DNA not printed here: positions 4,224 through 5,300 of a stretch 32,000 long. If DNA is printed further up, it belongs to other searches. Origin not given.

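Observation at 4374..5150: GcvH-like/TusA-like fusion protein with both canonical carrier motifs altered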

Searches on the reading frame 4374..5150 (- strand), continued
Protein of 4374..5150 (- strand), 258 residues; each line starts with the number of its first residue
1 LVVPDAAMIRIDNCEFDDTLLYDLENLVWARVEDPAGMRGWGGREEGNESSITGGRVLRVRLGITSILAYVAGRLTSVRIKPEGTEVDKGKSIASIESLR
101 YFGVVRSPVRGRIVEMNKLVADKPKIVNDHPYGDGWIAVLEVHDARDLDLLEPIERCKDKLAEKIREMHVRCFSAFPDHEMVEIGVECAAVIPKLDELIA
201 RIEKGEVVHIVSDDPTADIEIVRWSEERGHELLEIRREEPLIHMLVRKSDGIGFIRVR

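Call 44: find_homologous_proteins(query=P0144)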
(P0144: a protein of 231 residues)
Query P0144 (231 aa): 564 proteins with E <= 0.001 among 1178 candidates; the best 120 are listed.
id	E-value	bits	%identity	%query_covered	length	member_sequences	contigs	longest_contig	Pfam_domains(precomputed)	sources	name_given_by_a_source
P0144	1.1e-153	528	100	100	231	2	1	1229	PF01597.26,PF01206.23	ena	-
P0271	5.5e-112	391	73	100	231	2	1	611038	PF01597.26,PF01206.23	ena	-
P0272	1.7e-111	389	72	100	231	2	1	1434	PF01597.26,PF01206.23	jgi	jgi:glycine cleavage system H protein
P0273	7.6e-108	378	73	100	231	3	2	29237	PF01597.26,PF01206.23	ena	-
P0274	1.6e-107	377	70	100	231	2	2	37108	PF01597.26,PF01206.23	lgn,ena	-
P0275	3.3e-106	372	69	100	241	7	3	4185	PF01597.26,PF01206.23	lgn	-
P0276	1.8e-103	363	71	100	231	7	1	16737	PF01597.26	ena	-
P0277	3.7e-97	343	65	100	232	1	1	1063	PF01597.26,PF01206.23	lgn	-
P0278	2.9e-88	313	61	100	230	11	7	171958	PF01597.26,PF01206.23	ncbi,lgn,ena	-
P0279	4.8e-87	309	61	99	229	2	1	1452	PF01597.26,PF01206.23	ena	-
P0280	3.4e-86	307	59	100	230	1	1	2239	PF01597.26,PF01206.23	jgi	jgi:glycine cleavage system H protein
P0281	7.0e-86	306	61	99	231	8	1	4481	PF01597.26,PF01206.23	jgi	jgi:glycine cleavage system H protein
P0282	8.6e-86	305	61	100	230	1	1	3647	PF01597.26,PF01206.23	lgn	-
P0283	1.8e-85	304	60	99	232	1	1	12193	PF01597.26,PF01206.23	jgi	jgi:glycine cleavage system H protein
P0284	2.7e-85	304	58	100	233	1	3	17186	PF01597.26,PF01206.23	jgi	jgi:glycine cleavage system H protein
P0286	9.1e-85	302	61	99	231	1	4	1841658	PF01597.26,PF01206.23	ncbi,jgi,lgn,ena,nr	ncbi:MAG: sulfurtransferase TusA family protein [Thermoplasmata archaeon]|nr:sulfurtransferase TusA 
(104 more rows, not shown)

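Call 45: find_encoding_contigs(protein=P0286, flank=6000, max_places=3)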
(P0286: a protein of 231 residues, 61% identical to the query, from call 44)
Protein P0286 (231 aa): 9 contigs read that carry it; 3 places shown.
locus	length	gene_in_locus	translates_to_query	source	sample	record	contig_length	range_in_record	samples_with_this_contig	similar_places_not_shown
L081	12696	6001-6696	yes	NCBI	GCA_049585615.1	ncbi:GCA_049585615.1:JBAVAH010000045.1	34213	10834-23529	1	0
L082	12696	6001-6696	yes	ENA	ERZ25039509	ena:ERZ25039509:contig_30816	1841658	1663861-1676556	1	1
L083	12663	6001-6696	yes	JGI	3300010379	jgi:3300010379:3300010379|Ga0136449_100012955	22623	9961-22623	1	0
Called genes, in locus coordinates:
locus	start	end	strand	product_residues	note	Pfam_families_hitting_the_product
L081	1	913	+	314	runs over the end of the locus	PF13240:Zn_Ribbon_1 (faint), PF12773:DZR (weak)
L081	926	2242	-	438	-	PF04894:Nre_N, PF04895:Nre_C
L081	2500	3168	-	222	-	PF00753:Lactamase_B, PF19583:ODP, PF23023:Anti-Pycsar_Apyc1 (weak)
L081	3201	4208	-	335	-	PF00296:Bac_luciferase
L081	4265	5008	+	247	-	PF00293:NUDIX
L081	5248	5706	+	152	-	PF08327:AHSA1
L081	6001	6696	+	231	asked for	PF01597:GCV_H, PF01206:TusA (weak)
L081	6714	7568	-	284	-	PF00581:Rhodanese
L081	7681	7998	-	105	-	PF01253:SUI1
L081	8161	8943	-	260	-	PF01061:ABC2_membrane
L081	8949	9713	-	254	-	-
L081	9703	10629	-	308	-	PF00005:ABC_tran, PF13304:AAA_21 (weak)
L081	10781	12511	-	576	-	PF01943:Polysacc_synt, PF13440:Polysacc_synt_3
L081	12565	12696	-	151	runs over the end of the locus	PF00903:Glyoxalase, PF13669:Glyoxalase_4 (faint), PF18029:Glyoxalase_6 (weak)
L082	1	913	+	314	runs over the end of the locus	PF13240:Zn_Ribbon_1 (faint), PF12773:DZR (weak)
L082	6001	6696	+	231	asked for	PF01597:GCV_H, PF01206:TusA (weak)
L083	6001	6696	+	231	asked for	PF01597:GCV_H, PF01206:TusA (weak)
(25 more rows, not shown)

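Call 46: find_encoding_contigs(protein=P0271, flank=6000, max_places=2)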
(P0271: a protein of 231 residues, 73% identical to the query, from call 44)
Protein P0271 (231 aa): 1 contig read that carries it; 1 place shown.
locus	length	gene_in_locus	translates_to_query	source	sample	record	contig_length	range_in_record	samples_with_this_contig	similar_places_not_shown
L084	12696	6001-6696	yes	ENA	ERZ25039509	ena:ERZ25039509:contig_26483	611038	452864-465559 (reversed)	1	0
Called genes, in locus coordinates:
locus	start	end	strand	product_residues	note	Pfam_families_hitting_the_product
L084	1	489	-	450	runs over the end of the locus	PF04894:Nre_N, PF04895:Nre_C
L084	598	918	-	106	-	-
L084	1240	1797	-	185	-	-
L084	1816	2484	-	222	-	PF00753:Lactamase_B, PF19583:ODP, PF23023:Anti-Pycsar_Apyc1, PF12706:Lactamase_B_2 (weak)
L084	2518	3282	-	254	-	PF18029:Glyoxalase_6 (faint), PF00903:Glyoxalase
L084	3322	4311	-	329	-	PF00296:Bac_luciferase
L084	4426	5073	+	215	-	PF03807:F420_oxidored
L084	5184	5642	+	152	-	PF08327:AHSA1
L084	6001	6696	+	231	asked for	PF01597:GCV_H, PF01206:TusA (weak)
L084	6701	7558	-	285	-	PF00581:Rhodanese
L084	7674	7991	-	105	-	PF01253:SUI1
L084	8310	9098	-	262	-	PF01061:ABC2_membrane, PF12698:ABC2_membrane_3 (weak)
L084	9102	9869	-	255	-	PF12698:ABC2_membrane_3 (weak)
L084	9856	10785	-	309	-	PF00005:ABC_tran, PF13304:AAA_21 (faint)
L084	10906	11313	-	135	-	PF01521:Fe-S_biosyn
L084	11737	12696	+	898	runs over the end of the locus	PF06742:DUF1214 (faint)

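Call 47: search_protein_families(library=ncbifam, proteins=[P0197, P0190, P0249, P0181, P0215], max_evalue=0.001)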
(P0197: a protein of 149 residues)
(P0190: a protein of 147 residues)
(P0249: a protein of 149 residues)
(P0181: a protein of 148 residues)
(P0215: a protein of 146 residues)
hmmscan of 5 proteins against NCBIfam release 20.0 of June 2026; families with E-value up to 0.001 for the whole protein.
P0197 (149 aa): 5 families
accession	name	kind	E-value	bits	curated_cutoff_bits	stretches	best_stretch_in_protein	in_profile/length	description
NF002270.0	PRK01202.1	subfamily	4.6e-29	100.8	117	1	7-131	2-125/129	glycine cleavage system protein GcvH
TIGR00527.1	gcvH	equivalog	5.4e-18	65.3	115.85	1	9-123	2-116/129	glycine cleavage system protein GcvH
TIGR03077.1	not_gcvH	equivalog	1e-10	41.6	144.05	1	17-111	3-98/110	glycine cleavage protein H-like protein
NF045810.1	GcvH_rel_desulf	equivalog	1e-10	41.6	150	1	7-132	10-135/167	GcvH-related protein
NF006079.0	PRK08225.1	equivalog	0.00088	19.3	95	0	38-87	5-53/70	acetyl-CoA carboxylase biotin carboxyl carrier protein subunit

P0190 (147 aa): 4 families
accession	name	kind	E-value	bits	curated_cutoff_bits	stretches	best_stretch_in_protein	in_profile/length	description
NF002270.0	PRK01202.1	subfamily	2.4e-33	114.7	117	1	7-129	2-123/129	glycine cleavage system protein GcvH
TIGR00527.1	gcvH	equivalog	9.2e-24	84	115.85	1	9-122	2-115/129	glycine cleavage system protein GcvH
NF045810.1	GcvH_rel_desulf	equivalog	6.4e-13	48.7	150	1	7-117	10-118/167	GcvH-related protein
TIGR03077.1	not_gcvH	equivalog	9e-13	48.2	144.05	1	16-114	2-100/110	glycine cleavage protein H-like protein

P0249 (149 aa): 4 families
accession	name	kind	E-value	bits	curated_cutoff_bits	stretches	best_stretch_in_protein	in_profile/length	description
NF002270.0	PRK01202.1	subfamily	1.9e-31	108.5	117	1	7-130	2-123/129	glycine cleavage system protein GcvH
TIGR00527.1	gcvH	equivalog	4.9e-20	71.9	115.85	1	8-126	1-118/129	glycine cleavage system protein GcvH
NF045810.1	GcvH_rel_desulf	equivalog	1.1e-12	48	150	1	7-139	10-140/167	GcvH-related protein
TIGR03077.1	not_gcvH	equivalog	8.5e-10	38.6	144.05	1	17-112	3-98/110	glycine cleavage protein H-like protein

P0181 (148 aa): 5 families
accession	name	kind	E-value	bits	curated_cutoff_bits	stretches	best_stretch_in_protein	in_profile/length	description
NF002270.0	PRK01202.1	subfamily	1.9e-36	124.7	117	1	9-137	4-127/129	glycine cleavage system protein GcvH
TIGR00527.1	gcvH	equivalog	4.1e-24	85.1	115.85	1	10-131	3-120/129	glycine cleavage system protein GcvH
NF045810.1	GcvH_rel_desulf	equivalog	8.5e-14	51.6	150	1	9-139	12-138/167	GcvH-related protein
TIGR03077.1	not_gcvH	equivalog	1.1e-10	41.4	144.05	1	36-117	18-99/110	glycine cleavage protein H-like protein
NF006761.0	PRK09282.1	domain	0.00038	19.1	402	1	39-92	521-573/591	pyruvate carboxylase subunit B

P0215 (146 aa): 4 families
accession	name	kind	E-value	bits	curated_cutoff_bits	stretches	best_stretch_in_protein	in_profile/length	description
NF002270.0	PRK01202.1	subfamily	2.9e-32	111.2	117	1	7-130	2-125/129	glycine cleavage system protein GcvH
TIGR00527.1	gcvH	equivalog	1.6e-23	83.2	115.85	1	9-127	2-121/129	glycine cleavage system protein GcvH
TIGR03077.1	not_gcvH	equivalog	2.6e-12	46.7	144.05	1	15-110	1-98/110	glycine cleavage protein H-like protein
NF045810.1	GcvH_rel_desulf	equivalog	3.9e-11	42.9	150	1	7-130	10-134/167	GcvH-related protein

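Call 49: find_homologous_proteins(query=P0197)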
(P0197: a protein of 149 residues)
Query P0197 (149 aa): 382 proteins with E <= 0.001 among 393 candidates; the best 120 are listed.
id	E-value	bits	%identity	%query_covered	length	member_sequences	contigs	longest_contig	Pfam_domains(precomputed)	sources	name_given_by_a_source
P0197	3.2e-98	344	100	100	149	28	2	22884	PF01597.26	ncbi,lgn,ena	-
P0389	1.5e-86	306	89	100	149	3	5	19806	PF01597.26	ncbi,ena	-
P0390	7.2e-85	301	88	100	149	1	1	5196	PF01597.26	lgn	-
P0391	2.6e-84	299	87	100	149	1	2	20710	PF01597.26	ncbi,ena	-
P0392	3.8e-84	298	87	100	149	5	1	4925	PF01597.26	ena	-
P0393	3.8e-83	295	86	100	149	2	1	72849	PF01597.26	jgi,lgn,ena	-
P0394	4.0e-81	289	82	99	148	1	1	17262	PF01597.26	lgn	-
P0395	7.4e-81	288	83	100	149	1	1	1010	PF01597.26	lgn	-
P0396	9.3e-81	287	83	100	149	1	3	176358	PF01597.26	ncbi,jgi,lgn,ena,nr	ncbi:MAG TPA: hypothetical protein VMV40_09510 [Acidiferrobacter sp.]|nr:hypothetical protein [Acidi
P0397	2.0e-80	286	84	100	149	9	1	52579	PF01597.26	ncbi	ncbi:MAG: glycine cleavage system protein H [Acidiferrobacteraceae bacterium]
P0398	1.2e-78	281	82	99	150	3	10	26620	PF01597.26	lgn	-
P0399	9.5e-77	274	80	99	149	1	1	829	PF01597.26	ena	-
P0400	3.5e-76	272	80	100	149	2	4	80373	PF01597.26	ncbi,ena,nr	ncbi:MAG: glycine cleavage system protein H [Gammaproteobacteria bacterium]|nr:glycine cleavage syst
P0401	3.0e-75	269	79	100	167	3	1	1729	PF01597.26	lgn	-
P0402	3.5e-75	269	79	100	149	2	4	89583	PF01597.26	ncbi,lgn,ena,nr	ncbi:MAG: glycine cleavage system protein H [Gammaproteobacteria bacterium]|nr:glycine cleavage syst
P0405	2.8e-71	257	77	99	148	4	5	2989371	PF01597.26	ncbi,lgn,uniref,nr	ncbi:glycine cleavage system protein H [Thermithiobacillus tepidarius DSM 3134]|uniref:glycine cleav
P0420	1.6e-64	235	68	99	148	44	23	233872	PF01597.26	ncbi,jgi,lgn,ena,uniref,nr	ncbi:MAG: glycine cleavage system protein H [Acidithiobacillus ferrooxidans]|uniref:Glycine cleavage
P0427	1.2e-62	228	64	99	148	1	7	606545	PF01597.26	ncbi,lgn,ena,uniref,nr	ncbi:hypothetical protein [Microbaculum marinisediminis]|uniref:Lipoyl-binding domain-containing pro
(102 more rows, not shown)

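Call 50: find_encoding_contigs(protein=P0420, flank=9000, max_places=2)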
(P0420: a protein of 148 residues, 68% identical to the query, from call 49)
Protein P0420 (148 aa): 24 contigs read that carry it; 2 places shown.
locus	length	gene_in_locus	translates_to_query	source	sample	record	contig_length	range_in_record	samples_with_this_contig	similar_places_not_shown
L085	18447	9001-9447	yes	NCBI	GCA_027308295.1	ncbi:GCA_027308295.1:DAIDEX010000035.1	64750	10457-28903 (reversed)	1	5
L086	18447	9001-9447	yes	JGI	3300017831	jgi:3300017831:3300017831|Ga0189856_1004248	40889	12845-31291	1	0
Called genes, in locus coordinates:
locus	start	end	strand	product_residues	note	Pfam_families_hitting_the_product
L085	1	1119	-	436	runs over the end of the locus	PF02040:ArsB, PF03600:CitMHS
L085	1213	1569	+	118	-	PF01022:HTH_5 (weak), PF12840:HTH_20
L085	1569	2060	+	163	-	PF01451:LMWPc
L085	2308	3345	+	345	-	PF25917:BSH_RND, PF25973:BSH_CzcB (weak), PF25881:HH_YBHG, PF25876:HH_MFP_RND, PF25954:Beta-barrel_RND_2, PF25990:Beta-barrel_YknX (weak)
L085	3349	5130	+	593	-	PF00005:ABC_tran, PF13604:AAA_30 (faint), PF13304:AAA_21 (weak), PF00005:ABC_tran, PF13304:AAA_21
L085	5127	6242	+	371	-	PF12679:ABC2_membrane_2, PF12698:ABC2_membrane_3, PF01061:ABC2_membrane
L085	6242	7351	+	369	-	PF12679:ABC2_membrane_2, PF12698:ABC2_membrane_3, PF01061:ABC2_membrane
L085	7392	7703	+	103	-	-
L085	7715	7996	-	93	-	-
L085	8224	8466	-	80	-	PF13192:Thioredoxin_3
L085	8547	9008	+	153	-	PF01814:Hemerythrin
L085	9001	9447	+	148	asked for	PF01597:GCV_H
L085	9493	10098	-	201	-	-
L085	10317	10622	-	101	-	PF02643:DUF192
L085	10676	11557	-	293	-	PF00482:T2SSF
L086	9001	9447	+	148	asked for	PF01597:GCV_H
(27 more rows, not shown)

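Call 51: find_encoding_contigs(protein=P0405, flank=9000, max_places=1)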
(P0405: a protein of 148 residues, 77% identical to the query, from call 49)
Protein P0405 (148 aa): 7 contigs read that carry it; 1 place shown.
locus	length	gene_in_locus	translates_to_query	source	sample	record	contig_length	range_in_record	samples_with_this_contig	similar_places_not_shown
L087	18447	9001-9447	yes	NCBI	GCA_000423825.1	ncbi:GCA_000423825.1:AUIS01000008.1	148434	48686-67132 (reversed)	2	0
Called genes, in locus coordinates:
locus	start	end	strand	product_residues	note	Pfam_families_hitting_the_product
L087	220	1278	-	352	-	-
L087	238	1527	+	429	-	PF13091:PLDc_2, PF00614:PLDc (faint), PF13091:PLDc_2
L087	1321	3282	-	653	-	PF00989:PAS (faint), PF08448:PAS_4, PF13426:PAS_9 (faint), PF00990:GGDEF, PF00563:EAL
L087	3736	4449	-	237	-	PF08003:Methyltransf_9 (weak), PF01209:Ubie_methyltran, PF07021:MetW (faint), PF13489:Methyltransf_23 (weak), PF13847:Methyltransf_31, PF08241:Methyltransf_11, PF08242:Methyltransf_12, PF13649:Methyltransf_25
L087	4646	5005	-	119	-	PF00581:Rhodanese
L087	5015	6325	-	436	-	PF07690:MFS_1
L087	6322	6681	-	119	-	PF01022:HTH_5, PF12802:MarR_2, PF12840:HTH_20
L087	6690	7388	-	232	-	PF00753:Lactamase_B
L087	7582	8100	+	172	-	-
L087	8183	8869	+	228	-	PF00027:cNMP_binding, PF13545:HTH_Crp_2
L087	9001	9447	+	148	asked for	PF01597:GCV_H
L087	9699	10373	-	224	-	PF00072:Response_reg, PF00196:GerE, PF04545:Sigma70_r4 (faint), PF08281:Sigma70_r4_2, PF13384:HTH_23 (faint), PF13412:HTH_24 (weak)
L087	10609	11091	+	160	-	-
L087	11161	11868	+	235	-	-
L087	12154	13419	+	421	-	PF07690:MFS_1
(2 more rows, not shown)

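Call 53: find_encoding_contigs(protein=P0197, flank=9000, max_places=1)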
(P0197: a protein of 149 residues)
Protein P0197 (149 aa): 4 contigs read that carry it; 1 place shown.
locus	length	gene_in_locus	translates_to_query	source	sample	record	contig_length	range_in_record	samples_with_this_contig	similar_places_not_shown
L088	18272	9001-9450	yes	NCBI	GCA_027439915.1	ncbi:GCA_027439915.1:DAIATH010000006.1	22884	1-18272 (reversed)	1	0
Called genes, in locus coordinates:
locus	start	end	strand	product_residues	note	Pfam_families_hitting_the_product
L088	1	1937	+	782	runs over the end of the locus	PF00072:Response_reg, PF00989:PAS, PF08448:PAS_4, PF13188:PAS_8 (weak), PF00989:PAS, PF08448:PAS_4, PF02518:HATPase_c, PF00072:Response_reg, +2 more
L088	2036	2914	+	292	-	PF00701:DHDPS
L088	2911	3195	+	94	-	-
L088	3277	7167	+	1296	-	PF18076:FGAR-AT_N, PF18072:FGAR-AT_linker, PF02769:AIRS_C, PF22689:FGAR-AT_PurM_N-like, PF02769:AIRS_C, PF13507:GATase_5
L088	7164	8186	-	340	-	PF21948:LplA-B_cat, PF03099:BPL_LplA_LipB (faint)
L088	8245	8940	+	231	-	PF00027:cNMP_binding, PF13545:HTH_Crp_2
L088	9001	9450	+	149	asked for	PF01597:GCV_H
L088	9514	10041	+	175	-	PF01814:Hemerythrin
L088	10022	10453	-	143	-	PF01814:Hemerythrin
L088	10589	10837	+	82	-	PF00462:Glutaredoxin (weak), PF13192:Thioredoxin_3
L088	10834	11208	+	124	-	PF22752:DUF488-N3i, PF04343:DUF488, PF22751:DUF488-N3a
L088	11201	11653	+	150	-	PF05425:CopD (weak)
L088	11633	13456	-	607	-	PF00664:ABC_membrane, PF00005:ABC_tran, PF02463:SMC_N (faint)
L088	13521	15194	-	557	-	PF00005:ABC_tran, PF02463:SMC_N (faint), PF13476:AAA_23 (faint), PF13555:AAA_29 (faint), PF13304:AAA_21 (faint), PF12848:ABC_tran_Xtn, PF00005:ABC_tran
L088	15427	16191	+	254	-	-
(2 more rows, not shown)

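Call 54: find_encoding_contigs(protein=P0427, flank=9000, max_places=1)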
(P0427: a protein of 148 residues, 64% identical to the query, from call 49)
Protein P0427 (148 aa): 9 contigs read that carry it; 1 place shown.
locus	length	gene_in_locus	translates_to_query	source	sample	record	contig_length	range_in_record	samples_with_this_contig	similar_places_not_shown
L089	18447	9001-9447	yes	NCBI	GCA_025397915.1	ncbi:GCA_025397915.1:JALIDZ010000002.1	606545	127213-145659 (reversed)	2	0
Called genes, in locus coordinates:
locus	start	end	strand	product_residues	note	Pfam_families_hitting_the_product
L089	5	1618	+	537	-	PF07992:Pyr_redox_2 (faint), PF00070:Pyr_redox (faint), PF01266:DAO (weak), PF01494:FAD_binding_3, PF03486:HI0933_like (faint)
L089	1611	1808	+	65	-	PF10932:DUF2783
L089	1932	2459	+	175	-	PF05981:CreA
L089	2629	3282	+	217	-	PF00702:Hydrolase, PF13419:HAD_2 (weak)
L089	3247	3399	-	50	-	-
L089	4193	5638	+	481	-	PF01406:tRNA-synt_1e, PF00133:tRNA-synt_1 (faint), PF01921:tRNA-synt_1f (weak), PF09334:tRNA-synt_1g (weak), PF09190:DALR_2, PF23493:CysS_C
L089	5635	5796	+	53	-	-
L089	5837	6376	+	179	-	PF04828:GFA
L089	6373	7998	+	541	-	PF00682:HMGL-like, PF22617:HCS_D2, PF08502:LeuA_dimer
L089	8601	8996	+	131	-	PF00115:COX1 (weak)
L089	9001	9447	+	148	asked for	PF01597:GCV_H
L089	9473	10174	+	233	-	PF13192:Thioredoxin_3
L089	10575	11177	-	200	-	PF18306:LDcluster4, PF03641:Lysine_decarbox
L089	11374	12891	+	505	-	PF19077:Big_13 (faint), PF01476:LysM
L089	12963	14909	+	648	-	PF00664:ABC_membrane, PF00005:ABC_tran, PF02463:SMC_N (weak)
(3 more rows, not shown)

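Call 58: search_solved_structures(query=P0197, max_evalue=0.001)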
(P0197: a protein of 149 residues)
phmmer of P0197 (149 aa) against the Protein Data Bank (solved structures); distinct sequences matched with E-value up to 0.001: 13.
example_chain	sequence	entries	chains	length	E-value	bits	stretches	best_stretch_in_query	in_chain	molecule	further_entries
1onl_A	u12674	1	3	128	2.7e-18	69.6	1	8-113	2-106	glycine cleavage system H protein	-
3a8i_E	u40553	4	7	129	5.7e-16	62.1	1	9-117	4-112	Glycine cleavage system H protein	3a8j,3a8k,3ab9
3a7a_B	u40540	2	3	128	6.1e-16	62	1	9-117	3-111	Glycine cleavage system H protein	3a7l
3ift_A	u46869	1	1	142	1.2e-14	57.9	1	7-111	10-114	Glycine cleavage system H protein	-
1dxm_A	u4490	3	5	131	1.2e-14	57.8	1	11-118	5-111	H PROTEIN | H PROTEIN OF THE GLYCINE CLEAVAGE SYSTEM | H-PROTEIN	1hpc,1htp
3hgb_A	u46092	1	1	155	1.9e-14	57.1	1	8-111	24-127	Glycine cleavage system H protein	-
3mxu_A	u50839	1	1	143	1.4e-12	51.1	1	13-110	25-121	Glycine cleavage system H protein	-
3klr_A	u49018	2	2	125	1e-11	48.3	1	21-117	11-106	Glycine cleavage system H protein | Glycine cleavage system H protein, mitochondrial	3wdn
8ugo_E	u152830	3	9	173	2e-11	47.3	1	20-117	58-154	Glycine cleavage system H protein, mitochondrial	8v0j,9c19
2edg_A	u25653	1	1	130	2.8e-11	46.9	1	21-118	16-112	Glycine cleavage system H protein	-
2ka7_A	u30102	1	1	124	3.2e-10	43.4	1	19-111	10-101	Glycine cleavage system H protein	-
1zko_A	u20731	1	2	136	4.1e-10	43.1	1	19-111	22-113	Glycine cleavage system H protein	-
3tzu_A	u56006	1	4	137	1e-09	41.8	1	8-120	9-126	Glycine cleavage system H protein 1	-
